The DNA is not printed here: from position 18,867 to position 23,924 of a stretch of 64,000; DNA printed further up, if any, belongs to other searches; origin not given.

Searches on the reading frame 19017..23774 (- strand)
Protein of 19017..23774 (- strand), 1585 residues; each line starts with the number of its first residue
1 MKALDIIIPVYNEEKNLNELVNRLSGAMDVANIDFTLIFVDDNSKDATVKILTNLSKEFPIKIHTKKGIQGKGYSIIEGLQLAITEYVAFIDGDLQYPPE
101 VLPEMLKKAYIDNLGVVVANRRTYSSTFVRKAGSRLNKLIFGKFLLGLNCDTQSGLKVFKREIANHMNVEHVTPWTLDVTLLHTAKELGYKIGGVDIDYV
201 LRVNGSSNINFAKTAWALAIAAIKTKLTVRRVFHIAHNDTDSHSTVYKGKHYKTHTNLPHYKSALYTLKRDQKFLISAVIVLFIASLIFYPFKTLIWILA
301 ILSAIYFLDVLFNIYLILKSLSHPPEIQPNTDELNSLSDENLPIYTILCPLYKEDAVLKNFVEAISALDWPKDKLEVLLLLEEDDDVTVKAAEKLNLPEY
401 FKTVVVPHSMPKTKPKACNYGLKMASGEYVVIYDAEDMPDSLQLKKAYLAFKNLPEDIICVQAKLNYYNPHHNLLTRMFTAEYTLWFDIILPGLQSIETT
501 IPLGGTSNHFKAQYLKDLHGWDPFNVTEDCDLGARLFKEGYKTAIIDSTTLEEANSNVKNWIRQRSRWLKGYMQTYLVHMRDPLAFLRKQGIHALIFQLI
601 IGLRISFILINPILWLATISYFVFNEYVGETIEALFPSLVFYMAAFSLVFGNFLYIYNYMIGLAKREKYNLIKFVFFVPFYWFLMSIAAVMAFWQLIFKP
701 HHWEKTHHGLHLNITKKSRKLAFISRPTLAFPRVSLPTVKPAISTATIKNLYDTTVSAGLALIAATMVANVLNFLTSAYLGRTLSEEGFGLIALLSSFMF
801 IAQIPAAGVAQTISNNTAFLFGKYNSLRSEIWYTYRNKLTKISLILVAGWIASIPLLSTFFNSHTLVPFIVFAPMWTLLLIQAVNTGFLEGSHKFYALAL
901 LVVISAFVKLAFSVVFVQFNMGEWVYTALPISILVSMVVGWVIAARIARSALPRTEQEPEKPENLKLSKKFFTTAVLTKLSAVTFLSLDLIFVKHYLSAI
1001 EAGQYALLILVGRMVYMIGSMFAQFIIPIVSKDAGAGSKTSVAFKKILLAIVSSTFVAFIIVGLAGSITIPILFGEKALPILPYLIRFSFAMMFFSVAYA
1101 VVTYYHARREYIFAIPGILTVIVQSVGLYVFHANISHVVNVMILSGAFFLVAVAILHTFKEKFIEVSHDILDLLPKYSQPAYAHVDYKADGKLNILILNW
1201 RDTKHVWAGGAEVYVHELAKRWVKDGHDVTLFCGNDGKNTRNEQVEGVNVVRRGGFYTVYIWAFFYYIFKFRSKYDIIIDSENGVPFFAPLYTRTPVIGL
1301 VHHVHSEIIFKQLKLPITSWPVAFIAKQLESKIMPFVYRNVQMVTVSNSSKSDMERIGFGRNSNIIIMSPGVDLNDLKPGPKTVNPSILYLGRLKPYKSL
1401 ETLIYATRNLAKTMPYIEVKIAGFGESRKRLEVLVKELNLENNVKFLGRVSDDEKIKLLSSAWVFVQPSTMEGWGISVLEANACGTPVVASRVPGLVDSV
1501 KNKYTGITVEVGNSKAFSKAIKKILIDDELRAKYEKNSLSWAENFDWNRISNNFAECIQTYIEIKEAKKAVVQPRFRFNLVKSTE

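Call 37: search_protein_families(library=pfam, proteins=[window:19017-23774:-], max_evalue=1)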
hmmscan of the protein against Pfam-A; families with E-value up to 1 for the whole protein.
window:19017-23774:- (1585 aa): 14 families
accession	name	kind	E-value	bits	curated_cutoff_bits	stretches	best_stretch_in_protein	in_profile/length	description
PF00534.26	Glycos_transf_1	-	2.1e-43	148.3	26.4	1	1384-1538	14-169/172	Glycosyl transferases group 1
PF00535.33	Glycos_transf_2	-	5.3e-40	137.5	23.3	2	6-151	2-151/168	Glycosyl transferase family 2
PF13692.12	Glyco_trans_1_4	-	6e-31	108.1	27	1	1386-1526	2-141/142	Glycosyl transferases group 1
PF13641.12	Glyco_tranf_2_3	-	4.8e-28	99.2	27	2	345-570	3-229/230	Glycosyltransferase like family 2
PF13632.12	Glyco_trans_2_3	-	1.1e-19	71.5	27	1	429-624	1-183/198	Glycosyl transferase family group 2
PF13439.12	Glyco_transf_4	-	1.7e-16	61.1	28.5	1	1209-1375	2-169/170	Glycosyltransferase Family 4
PF20706.3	GT4-conflict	-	5.8e-11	42.4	26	1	1363-1526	172-356/385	Family 4 Glycosyltransferase in conflict systems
PF01943.22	Polysacc_synt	-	6.4e-10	39.3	28.2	1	760-1032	6-272/274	Polysaccharide biosynthesis protein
PF13579.12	Glyco_trans_4_4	-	2.3e-09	38.2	29.7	1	1209-1358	1-146/158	Glycosyl transferase 4-like domain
PF10111.15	Glyco_tranf_2_2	-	1.3e-07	31.8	27.3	1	6-125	2-122/276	Glycosyltransferase like family 2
PF13524.12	Glyco_trans_1_2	-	5.2e-05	23.7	25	1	1412-1536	10-123/144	Glycosyl transferase-like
PF20872.2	MalF_N_TM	-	0.00017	21.7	24.3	1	1091-1132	8-45/48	MalF, N-terminal region, transmembrane helices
PF13506.12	Glyco_transf_21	-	0.00065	19.6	21.7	1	403-568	5-172/174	Glycosyl transferase family 21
PF21084.3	DUF4423_like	-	0.18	12.6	24.1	1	7-38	35-66/76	Winged Helix-turn-helix domain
